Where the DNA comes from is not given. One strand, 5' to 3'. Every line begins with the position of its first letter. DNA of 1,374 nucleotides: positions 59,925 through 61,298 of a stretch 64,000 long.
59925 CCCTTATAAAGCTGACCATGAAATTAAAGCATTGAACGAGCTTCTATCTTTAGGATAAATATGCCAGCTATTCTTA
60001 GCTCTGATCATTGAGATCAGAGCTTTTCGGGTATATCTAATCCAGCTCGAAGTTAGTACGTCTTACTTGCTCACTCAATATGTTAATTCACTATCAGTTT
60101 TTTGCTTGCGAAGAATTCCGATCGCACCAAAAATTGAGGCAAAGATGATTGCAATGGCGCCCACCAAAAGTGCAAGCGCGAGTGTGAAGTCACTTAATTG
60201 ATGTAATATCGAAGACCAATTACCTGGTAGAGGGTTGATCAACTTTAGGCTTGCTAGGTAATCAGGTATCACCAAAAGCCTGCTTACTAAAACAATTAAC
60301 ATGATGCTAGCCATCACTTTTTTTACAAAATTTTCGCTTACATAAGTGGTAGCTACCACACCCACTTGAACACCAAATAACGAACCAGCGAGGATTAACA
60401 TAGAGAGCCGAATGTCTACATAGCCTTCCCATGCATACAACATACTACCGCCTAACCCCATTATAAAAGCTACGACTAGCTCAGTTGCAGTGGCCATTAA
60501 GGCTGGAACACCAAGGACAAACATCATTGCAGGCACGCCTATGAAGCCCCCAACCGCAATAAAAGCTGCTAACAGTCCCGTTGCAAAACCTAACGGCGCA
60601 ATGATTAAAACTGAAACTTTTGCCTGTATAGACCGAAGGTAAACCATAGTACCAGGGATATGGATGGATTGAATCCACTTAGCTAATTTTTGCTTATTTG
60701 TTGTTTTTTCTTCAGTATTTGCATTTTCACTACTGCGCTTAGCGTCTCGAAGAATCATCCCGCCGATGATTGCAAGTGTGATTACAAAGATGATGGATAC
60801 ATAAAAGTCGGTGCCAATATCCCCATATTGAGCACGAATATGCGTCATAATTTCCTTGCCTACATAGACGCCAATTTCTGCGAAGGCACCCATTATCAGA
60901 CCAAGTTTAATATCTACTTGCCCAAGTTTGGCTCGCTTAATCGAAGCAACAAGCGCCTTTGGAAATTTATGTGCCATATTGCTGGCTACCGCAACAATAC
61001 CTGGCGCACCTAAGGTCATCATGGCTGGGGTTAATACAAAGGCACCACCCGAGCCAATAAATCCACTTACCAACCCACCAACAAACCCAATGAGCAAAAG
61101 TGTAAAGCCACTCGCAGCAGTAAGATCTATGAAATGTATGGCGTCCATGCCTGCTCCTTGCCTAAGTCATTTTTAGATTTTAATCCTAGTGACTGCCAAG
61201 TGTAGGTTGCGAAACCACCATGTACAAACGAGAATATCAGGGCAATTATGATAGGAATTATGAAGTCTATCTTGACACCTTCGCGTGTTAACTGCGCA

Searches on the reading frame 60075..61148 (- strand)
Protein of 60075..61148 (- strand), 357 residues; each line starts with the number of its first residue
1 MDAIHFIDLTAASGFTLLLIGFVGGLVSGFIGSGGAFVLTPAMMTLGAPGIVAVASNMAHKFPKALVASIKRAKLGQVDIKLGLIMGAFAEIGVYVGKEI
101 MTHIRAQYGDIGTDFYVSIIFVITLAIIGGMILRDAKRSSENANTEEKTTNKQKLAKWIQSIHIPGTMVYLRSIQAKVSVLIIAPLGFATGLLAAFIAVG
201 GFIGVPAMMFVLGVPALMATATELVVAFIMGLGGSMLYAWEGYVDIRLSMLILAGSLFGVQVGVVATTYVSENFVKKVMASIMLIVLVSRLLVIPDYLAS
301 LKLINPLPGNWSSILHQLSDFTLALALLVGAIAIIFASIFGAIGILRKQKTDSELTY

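Call 58: search_protein_families(library=pfam, proteins=[window:60075-61148:-], max_evalue=0.00001)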
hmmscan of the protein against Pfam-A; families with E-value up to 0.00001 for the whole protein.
window:60075-61148:- (357 aa): 1 family
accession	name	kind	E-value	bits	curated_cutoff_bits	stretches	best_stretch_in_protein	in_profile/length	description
PF01925.25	TauE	-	1.1e-39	137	32.6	1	17-288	1-235/237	Sulfite exporter TauE/SafE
